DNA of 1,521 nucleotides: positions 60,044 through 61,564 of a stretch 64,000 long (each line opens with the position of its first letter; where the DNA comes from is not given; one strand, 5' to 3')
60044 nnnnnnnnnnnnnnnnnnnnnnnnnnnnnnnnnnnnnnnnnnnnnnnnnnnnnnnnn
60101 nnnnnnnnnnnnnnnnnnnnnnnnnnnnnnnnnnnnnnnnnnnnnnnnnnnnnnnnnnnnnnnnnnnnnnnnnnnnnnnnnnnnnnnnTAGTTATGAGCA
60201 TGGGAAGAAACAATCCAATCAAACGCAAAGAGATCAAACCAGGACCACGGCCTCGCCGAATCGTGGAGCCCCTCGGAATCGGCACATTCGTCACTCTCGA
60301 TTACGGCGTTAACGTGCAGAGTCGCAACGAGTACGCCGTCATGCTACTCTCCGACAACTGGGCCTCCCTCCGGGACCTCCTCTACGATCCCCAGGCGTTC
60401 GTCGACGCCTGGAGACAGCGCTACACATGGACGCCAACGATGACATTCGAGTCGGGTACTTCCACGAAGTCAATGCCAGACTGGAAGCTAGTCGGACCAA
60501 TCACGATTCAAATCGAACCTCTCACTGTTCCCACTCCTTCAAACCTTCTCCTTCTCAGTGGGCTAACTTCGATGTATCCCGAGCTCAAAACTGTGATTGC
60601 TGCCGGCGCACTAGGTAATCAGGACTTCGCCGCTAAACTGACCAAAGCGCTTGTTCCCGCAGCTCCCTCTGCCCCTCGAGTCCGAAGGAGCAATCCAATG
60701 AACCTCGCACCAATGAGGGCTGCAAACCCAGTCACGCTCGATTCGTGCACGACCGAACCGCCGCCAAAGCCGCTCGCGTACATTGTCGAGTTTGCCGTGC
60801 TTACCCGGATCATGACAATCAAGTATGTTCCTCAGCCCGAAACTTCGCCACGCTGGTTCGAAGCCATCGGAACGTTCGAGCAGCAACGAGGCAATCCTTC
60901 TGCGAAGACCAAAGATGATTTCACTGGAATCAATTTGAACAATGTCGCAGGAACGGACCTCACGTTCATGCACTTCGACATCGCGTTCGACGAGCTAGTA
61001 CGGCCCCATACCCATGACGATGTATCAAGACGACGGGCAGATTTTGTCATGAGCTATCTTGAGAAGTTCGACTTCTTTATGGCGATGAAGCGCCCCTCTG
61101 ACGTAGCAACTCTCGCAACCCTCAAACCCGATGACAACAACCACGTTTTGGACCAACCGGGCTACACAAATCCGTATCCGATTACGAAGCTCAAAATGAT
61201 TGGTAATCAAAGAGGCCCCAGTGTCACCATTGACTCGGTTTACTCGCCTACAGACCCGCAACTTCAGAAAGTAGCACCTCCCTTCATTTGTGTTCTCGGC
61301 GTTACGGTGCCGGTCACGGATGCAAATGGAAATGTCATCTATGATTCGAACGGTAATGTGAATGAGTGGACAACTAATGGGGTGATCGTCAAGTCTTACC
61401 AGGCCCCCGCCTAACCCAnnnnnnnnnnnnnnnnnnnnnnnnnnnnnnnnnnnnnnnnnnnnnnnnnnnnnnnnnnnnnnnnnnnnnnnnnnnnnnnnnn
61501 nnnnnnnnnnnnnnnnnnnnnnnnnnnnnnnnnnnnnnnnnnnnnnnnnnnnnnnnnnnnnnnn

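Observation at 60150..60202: Second perfect CRP box inside the STAND gene 3' end, implying an internal promoter and a leaderless start for the orphan gene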

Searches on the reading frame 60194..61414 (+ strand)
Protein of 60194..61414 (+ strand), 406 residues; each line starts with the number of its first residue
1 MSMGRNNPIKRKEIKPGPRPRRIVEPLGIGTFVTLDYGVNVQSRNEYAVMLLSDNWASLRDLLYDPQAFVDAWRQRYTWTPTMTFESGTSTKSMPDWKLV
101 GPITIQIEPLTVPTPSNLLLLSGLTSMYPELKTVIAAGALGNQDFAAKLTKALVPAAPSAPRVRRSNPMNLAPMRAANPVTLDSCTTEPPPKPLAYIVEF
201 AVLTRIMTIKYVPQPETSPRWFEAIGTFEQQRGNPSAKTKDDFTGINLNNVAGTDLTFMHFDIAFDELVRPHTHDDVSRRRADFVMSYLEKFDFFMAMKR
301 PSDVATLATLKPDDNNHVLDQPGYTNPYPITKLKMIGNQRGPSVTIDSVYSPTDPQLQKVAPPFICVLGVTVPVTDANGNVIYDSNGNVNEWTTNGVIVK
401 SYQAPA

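Call 9: search_protein_families(library=pfam, proteins=[window:60194-61414:+], max_evalue=0.01)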
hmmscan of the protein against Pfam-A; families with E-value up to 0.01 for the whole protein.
window:60194-61414:+ (406 aa): 0 families

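Call 12: find_homologous_proteins(query=window:60194-61414:+)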
Query window:60194-61414:+ (406 aa): 3 proteins with E <= 0.001 among 8000 candidates.
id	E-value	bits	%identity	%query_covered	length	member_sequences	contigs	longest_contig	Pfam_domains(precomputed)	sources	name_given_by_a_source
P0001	7.4e-275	929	100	100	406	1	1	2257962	-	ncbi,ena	-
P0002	2.5e-78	282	44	93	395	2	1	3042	-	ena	-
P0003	1.7e-75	273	43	93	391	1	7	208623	-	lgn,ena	-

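Call 13: search_protein_families(library=padloc, proteins=[window:60194-61414:+], max_evalue=0.01)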
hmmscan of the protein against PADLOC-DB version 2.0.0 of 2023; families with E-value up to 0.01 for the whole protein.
window:60194-61414:+ (406 aa): 0 families

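Call 14: find_encoding_contigs(protein=P0003, flank=10000, max_places=6)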
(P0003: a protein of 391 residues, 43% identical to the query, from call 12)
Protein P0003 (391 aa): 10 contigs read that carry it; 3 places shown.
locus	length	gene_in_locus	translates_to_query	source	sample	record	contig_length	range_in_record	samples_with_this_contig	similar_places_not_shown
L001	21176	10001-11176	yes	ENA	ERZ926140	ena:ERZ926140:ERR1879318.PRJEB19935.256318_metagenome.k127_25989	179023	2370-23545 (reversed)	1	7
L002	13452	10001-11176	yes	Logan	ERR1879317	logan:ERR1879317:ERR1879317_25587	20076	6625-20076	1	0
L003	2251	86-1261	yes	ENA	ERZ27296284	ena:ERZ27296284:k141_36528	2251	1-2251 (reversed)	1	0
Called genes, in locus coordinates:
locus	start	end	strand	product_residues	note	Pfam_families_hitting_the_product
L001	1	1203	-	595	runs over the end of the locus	PF12708:Pect-lyase_RHGA_epim (faint), PF13229:Beta_helix (faint), PF23763:Beta-barrel_GLAA-B_I, PF23764:Beta-barrel_GLAA-B_II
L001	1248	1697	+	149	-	PF08818:DUF1801 (weak)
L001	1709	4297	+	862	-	PF00486:Trans_reg_C (weak), PF13424:TPR_12 (faint)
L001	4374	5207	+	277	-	-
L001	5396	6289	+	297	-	-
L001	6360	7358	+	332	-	PF03783:CsgG (faint)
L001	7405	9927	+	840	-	PF00931:NB-ARC, PF13191:AAA_16 (weak)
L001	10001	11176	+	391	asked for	-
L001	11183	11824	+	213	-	PF00027:cNMP_binding, PF13545:HTH_Crp_2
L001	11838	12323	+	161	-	PF12867:DinB_2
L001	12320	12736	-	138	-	PF08818:DUF1801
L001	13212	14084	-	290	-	-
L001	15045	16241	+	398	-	PF02321:OEP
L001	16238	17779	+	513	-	PF00364:Biotin_lipoyl (faint), PF25917:BSH_RND, PF25919:BSH_CusB, PF25973:BSH_CzcB, PF25954:Beta-barrel_RND_2, PF25967:RND-MFP_C, PF25975:CzcB_C, PF25989:YknX_C, +3 more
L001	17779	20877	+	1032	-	PF00873:ACR_tran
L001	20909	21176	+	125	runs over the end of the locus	-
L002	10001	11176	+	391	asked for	-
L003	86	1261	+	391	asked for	-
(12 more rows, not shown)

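Call 15: find_encoding_contigs(protein=P0002, flank=10000, max_places=4)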
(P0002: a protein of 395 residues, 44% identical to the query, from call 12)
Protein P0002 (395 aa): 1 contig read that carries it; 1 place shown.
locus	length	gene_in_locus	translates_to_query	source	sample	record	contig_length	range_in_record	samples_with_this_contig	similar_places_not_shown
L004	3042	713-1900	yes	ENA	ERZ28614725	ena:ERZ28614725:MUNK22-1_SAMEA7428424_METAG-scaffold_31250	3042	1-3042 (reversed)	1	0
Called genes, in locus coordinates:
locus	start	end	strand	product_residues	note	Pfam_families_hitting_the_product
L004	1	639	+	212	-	?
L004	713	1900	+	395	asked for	-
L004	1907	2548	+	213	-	PF00027:cNMP_binding, PF13545:HTH_Crp_2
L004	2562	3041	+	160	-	?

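Call 21: find_related_loci(query=A1, collection=genome_contigs, flank=10000)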
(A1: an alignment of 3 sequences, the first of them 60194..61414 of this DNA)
Query A1 (406 aa) in genome_contigs; peptide patterns used: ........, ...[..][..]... (x = any residue, [..] = any of these).
114 stretches matched a pattern, but none encodes a relative of the query by tblastn (E <= 1e-3).

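Call 22: find_related_loci(query=A1, collection=metagenome_contigs, flank=10000)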
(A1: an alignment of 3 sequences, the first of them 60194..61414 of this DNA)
Query A1 (406 aa) in metagenome_contigs; peptide patterns used: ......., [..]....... (x = any residue, [..] = any of these).
160 stretches matched a pattern; 1 encode a relative of the query (tblastn E <= 1e-3); 1 distinct loci.
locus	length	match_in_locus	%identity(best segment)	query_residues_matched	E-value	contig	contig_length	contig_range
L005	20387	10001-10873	28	28-290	2e-27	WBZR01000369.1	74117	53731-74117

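Call 27: search_protein_families(library=pfam, proteins=[L005:3438-5438:+, L005:5547-6380:+, L005:6805-7650:+, L005:7332-9842:+, L005:9920-11236:+, L005:11350-11994:+, L005:12189-13427:-], max_evalue=0.01)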
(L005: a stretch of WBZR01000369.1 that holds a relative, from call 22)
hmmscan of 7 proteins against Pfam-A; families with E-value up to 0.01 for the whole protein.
L005:3438-5438:+ (666 aa): 3 families
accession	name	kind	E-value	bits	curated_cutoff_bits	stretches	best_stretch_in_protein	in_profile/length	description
PF16335.10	GtaA_6_Hairpin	-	7.4e-129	430.4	24.9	1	318-661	1-342/343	Glutaminase A six helical-hairpin domain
PF17168.10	DUF5127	-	1.8e-27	97.1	28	1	87-294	1-207/229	Domain of unknown function (DUF5127)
PF16334.10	DUF4964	-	5.7e-17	61.7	30.7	1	15-67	24-76/88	Domain of unknown function (DUF4964)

L005:5547-6380:+ (277 aa): 1 family
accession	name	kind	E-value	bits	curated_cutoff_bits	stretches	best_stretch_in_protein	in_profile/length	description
PF14339.12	DUF4394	-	6.5e-25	88.2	29.6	2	61-264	20-223/230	Domain of unknown function (DUF4394)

L005:6805-7650:+ (281 aa): 0 families

L005:7332-9842:+ (836 aa): 4 families
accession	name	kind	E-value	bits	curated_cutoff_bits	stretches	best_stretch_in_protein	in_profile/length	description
PF20703.3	nSTAND1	-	6.1e-07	29.8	27.1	1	187-315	14-158/379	Novel STAND NTPase 1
PF00211.25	Guanylate_cyc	-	2.2e-05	24.5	21.9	1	9-154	10-175/183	Adenylate and Guanylate cyclase catalytic domain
PF13191.12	AAA_16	-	2.4e-05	25.4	32.6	1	188-258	1-73/167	AAA ATPase domain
PF14559.12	TPR_19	-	0.0037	18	25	1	645-681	22-58/68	Tetratricopeptide repeat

L005:9920-11236:+ (438 aa): 0 families

L005:11350-11994:+ (214 aa): 2 families
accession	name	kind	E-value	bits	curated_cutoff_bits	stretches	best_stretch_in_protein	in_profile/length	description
PF13313.11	DUF4082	-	2.8e-07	31.1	28.4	1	43-173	4-126/143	Domain of unknown function (DUF4082)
PF07589.16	PEP-CTERM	-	1.2e-06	28.8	20.7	1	190-212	1-24/24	PEP-CTERM motif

L005:12189-13427:- (412 aa): 3 families
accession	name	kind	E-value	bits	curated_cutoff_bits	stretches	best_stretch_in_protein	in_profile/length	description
PF13200.12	DUF4015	-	4.2e-09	36.4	27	1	40-328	27-231/313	Putative glycosyl hydrolase domain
PF02638.21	GHL10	-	1.2e-08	34.9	27.9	1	73-173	70-167/311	Glycosyl hydrolase-like 10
PF14871.12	GHL6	-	0.00028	21.6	35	1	37-163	11-126/132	Hypothetical glycosyl hydrolase 6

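Call 33: search_protein_families(library=pfam, proteins=[L001:7405-7900:+, L001:5396-6289:+, L001:4374-5207:+, L001:1709-4297:+], max_evalue=1)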
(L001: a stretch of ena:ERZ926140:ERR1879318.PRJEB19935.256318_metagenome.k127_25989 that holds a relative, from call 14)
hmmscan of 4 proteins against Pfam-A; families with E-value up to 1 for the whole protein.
L001:7405-7900:+ (165 aa): 0 families

L001:5396-6289:+ (297 aa): 0 families

L001:4374-5207:+ (277 aa): 0 families

L001:1709-4297:+ (862 aa): 18 families
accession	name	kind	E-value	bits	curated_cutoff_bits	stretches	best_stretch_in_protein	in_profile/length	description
PF13424.12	TPR_12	-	2.8e-08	34.3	30.1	2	680-738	5-65/77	Tetratricopeptide repeat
PF00486.34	Trans_reg_C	-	7e-07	29.7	26.2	1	25-90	7-70/77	Transcriptional regulatory protein, C terminal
PF09976.15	TPR_21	-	4.5e-05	23.7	25.5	1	578-710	49-179/193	Tetratricopeptide repeat-like domain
PF14559.12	TPR_19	-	6.7e-05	23.6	25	2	652-707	3-55/68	Tetratricopeptide repeat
PF13401.12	AAA_22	-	0.00016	22.4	27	1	236-333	11-121/130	AAA domain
PF13191.12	AAA_16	-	0.00068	20.6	32.6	1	210-266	2-58/167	AAA ATPase domain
PF13432.12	TPR_16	-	0.0012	19.7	32.7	1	650-707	7-61/65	Tetratricopeptide repeat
PF13374.12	TPR_10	-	0.0036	17.7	27.5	1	681-705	6-30/42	Tetratricopeptide repeat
PF07719.23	TPR_2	-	0.0044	17.5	27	0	682-707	6-31/34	Tetratricopeptide repeat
PF25199.1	nSTAND_NTPase5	-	0.013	15.7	34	1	213-341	21-139/145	Novel STAND NTPase 5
PF13176.12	TPR_7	-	0.017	15.6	27.9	0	644-676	3-35/36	Tetratricopeptide repeat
PF00004.35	AAA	-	0.023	15.6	21.2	1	237-314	5-73/131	ATPase family associated with various cellular activities (AAA)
PF00931.28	NB-ARC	-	0.033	13.9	23.5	1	218-277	6-68/248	NB-ARC domain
PF12688.13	TPR_5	-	0.035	14.8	24.2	1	650-721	11-84/119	Tetratrico peptide repeat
PF25201.1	nSTAND6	-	0.065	13.7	27.7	1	212-297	3-84/148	Novel STAND NTPase 6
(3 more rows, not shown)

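Call 34: find_homologous_proteins(query=A2, max_evalue=0.001)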
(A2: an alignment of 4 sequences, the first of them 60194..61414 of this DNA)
Query A2 (4 sequences) (406 aa, profile of the alignment): 6 proteins with E <= 0.001 among 8000 candidates.
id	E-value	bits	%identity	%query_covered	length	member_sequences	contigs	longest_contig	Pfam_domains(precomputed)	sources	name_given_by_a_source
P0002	5.7e-212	722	44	93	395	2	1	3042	-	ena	-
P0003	1.4e-206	705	43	93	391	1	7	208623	-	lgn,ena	-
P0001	7.6e-186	636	100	100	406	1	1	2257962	-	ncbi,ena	-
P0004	1.2e-169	583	28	65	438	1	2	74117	-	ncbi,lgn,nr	ncbi:MAG: hypothetical protein IT207_04410 [Fimbriimonadaceae bacterium]|nr:hypothetical protein [Fi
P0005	5.5e-88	314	32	65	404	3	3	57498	-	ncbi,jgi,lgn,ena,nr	ncbi:MAG TPA: hypothetical protein PLH94_10335 [Fimbriimonadaceae bacterium]|nr:hypothetical protein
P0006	8.3e-64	234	28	65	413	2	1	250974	-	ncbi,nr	ncbi:MAG: hypothetical protein JST30_15925 [Armatimonadetes bacterium]|nr:hypothetical protein [Arma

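Call 35: find_encoding_contigs(protein=P0005, flank=10000, max_places=3)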
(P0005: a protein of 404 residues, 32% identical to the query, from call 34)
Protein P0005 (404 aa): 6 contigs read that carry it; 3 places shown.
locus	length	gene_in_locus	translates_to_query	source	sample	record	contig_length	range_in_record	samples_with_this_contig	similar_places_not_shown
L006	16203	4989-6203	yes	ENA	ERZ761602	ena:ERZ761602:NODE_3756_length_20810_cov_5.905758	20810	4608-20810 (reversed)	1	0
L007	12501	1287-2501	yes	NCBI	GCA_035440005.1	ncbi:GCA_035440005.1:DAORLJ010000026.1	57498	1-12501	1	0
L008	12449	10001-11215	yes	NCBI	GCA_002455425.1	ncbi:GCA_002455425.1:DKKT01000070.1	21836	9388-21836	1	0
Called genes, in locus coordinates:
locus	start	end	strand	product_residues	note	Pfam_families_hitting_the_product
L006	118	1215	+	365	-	PF03462:PCRF, PF00472:RF-1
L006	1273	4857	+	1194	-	PF13191:AAA_16 (faint), PF14559:TPR_19 (faint), PF03704:BTAD, PF14516:AAA_35, PF13173:AAA_14 (faint), PF13401:AAA_22 (faint)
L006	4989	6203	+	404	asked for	-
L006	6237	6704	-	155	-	-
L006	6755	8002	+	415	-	PF00994:MoCF_biosynth, PF18146:CinA_KH, PF02464:CinA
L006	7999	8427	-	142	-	PF03652:RuvX (faint)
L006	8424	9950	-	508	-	PF11283:DUF3084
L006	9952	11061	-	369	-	PF03739:LptF_LptG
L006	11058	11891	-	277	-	PF00005:ABC_tran, PF13304:AAA_21 (faint)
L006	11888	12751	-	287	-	-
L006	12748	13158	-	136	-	-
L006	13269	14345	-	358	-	PF21016:RlmN_N, PF04055:Radical_SAM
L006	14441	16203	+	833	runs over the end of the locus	PF00483:NTP_transferase, PF12804:NTP_transf_3, PF00132:Hexapep (weak), PF25084:LbH_EIF2B, PF25087:GMPPB_C, PF02878:PGM_PMM_I, PF02879:PGM_PMM_II (weak), PF02880:PGM_PMM_III (weak)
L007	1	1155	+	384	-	?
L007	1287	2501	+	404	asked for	-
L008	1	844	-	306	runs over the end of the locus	PF13677:MotB_plug, PF00691:OmpA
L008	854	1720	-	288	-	PF20560:MotA_N, PF01618:MotA_ExbB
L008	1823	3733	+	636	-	PF02518:HATPase_c (weak), PF13589:HATPase_c_3, PF01119:DNA_mis_repair, PF08676:MutL_C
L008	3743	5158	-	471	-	PF00389:2-Hacid_dh, PF02826:2-Hacid_dh_C, PF03446:NAD_binding_2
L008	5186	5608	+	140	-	-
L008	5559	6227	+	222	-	PF03462:PCRF, PF00472:RF-1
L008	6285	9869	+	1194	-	PF13191:AAA_16 (faint), PF14559:TPR_19 (faint), PF03704:BTAD, PF14516:AAA_35, PF13173:AAA_14 (faint), PF13401:AAA_22 (faint)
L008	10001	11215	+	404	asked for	-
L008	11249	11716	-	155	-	-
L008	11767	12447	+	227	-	?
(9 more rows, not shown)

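Call 36: find_encoding_contigs(protein=P0006, flank=10000, max_places=3)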
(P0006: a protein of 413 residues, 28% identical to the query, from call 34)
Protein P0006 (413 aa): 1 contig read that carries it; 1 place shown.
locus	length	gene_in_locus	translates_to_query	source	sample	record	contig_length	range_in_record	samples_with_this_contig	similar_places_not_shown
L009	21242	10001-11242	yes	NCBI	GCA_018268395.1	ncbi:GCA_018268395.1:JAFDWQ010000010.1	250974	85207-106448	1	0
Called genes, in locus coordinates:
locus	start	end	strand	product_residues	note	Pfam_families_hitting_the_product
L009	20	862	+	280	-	-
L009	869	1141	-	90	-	-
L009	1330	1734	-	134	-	PF08818:DUF1801 (weak)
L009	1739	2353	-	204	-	PF07833:Cu_amine_oxidN1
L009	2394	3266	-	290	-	-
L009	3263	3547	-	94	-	-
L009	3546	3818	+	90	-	-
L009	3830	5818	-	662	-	-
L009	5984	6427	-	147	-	PF08327:AHSA1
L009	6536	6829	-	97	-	PF03992:ABM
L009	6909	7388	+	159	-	-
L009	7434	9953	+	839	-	PF00211:Guanylate_cyc, PF25872:HTH_77 (faint)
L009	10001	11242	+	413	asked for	-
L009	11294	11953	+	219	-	PF00027:cNMP_binding, PF13545:HTH_Crp_2, PF00325:Crp (faint)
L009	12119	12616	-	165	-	-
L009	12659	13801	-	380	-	PF03150:CCP_MauG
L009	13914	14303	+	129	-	PF03795:YCII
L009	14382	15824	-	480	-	PF03060:NMO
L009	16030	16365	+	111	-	PF03795:YCII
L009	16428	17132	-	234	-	PF08713:DNA_alkylation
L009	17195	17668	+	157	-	PF12867:DinB_2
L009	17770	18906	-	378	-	-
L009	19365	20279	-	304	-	PF07452:CHRD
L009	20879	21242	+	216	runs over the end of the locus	-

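Call 37: find_encoding_contigs(protein=P0001, flank=1000, max_places=2)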
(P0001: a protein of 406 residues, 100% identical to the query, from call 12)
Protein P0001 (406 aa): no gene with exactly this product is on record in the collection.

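Call 45: search_protein_representatives(alignment_id=A2)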
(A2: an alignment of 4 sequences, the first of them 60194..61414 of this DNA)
Query: 4 sequences, 425 profile positions. Proteins with E-value up to 0.001 (for the whole library): 68; up to 1e-10: 37; up to 1e-30: 22. The best 68 are listed.
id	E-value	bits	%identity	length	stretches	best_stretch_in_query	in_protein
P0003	4.4e-207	704.5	-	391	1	25-425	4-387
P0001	2.4e-186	636.1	-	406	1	1-425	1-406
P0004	3.7e-170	582.8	-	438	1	1-422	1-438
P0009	8.0e-101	354.4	-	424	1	24-425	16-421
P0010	2.0e-72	260.8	-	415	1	7-421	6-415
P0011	9.7e-56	205.8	-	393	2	5-154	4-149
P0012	8.4e-55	202.8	-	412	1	15-421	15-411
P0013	2.7e-53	197.8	-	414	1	24-362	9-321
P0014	2.5e-52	194.6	-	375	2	23-156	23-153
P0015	4.7e-52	193.7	-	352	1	68-422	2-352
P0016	1.5e-48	182.1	-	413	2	23-156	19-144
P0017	4.8e-47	177.2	-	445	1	9-422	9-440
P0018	6.9e-47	176.7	-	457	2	21-152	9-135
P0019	2.3e-46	175.0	-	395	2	24-155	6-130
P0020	1.0e-41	159.6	-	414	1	24-304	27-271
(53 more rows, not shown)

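Call 47: search_solved_structures(query=A4, max_evalue=10)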
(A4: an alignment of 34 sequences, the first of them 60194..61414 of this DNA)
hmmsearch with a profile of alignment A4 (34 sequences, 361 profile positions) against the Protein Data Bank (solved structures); distinct sequences matched with E-value up to 10: 4.
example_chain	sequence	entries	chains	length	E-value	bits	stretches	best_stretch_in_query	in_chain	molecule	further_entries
9g2s_B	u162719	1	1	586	2.5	10.5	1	184-231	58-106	Mycobactin import ATP-binding/permease protein IrtB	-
9fw3_B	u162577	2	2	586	2.5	10.5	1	184-231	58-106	Mycobactin import ATP-binding/permease protein IrtB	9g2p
6tej_B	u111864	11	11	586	2.5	10.5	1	184-231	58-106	Drug ABC transporter ATP-binding protein | Mycobactin import ATP-binding/permease protein IrtB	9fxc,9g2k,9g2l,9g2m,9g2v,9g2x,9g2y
9g2t_B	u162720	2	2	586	2.5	10.5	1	184-231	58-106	Mycobactin import ATP-binding/permease protein IrtB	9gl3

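Call 48: search_protein_families(library=pfam, alignment_id=A4, max_evalue=0.01)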
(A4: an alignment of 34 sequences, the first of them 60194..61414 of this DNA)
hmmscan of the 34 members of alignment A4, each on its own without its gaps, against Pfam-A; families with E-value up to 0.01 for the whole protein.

A. member 1, window:60194-61414:+ (406 aa): 0 families

B. families by the number of members that match (of 34 scanned): 0 families

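Call 61: predict_structure(alignment_id=A4)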
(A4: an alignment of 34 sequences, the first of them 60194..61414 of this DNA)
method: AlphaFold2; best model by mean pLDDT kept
length: 406 residues; sequences in the alignment: 34
mean_pLDDT: 86.3   pTM: 0.88
mean pLDDT of the five models: 86.3, 83.3, 82.9, 82.0, 79.2
residues with pLDDT >= 90: 245; 70-90: 102; 50-70: 45; < 50: 14
segments of 3 or more residues with pLDDT < 50: 1-8
pLDDT, mean of each block of 10 residues (from residue 1): 46 51 76 77 80 96 96 90 79 82 96 95 93 90 88 82 64 66 70 96 94 86 94 84 95 95 92 96 97 92 92 87 84 87 96 92 97 95 90 95 86
secondary structure, 60 per line:
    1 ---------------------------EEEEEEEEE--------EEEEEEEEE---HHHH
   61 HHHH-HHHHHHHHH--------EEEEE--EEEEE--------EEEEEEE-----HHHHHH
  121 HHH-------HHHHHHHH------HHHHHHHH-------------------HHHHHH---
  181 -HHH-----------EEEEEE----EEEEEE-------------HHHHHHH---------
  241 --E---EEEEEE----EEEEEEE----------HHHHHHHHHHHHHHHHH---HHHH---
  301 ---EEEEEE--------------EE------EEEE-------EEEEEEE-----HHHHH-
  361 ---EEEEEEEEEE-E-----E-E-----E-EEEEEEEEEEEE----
elements in order: E28-36 E45-53 H57-64 H66-74 E83-87 E90-94 E103-109 H115-123 H131-138 H145-152 H172-177 E196-201 E206-211 H225-231 E247-252 E257-263 H274-290 H294-297 E304-309 E332-335 E343-349 H355-359 E364-373 E391-402
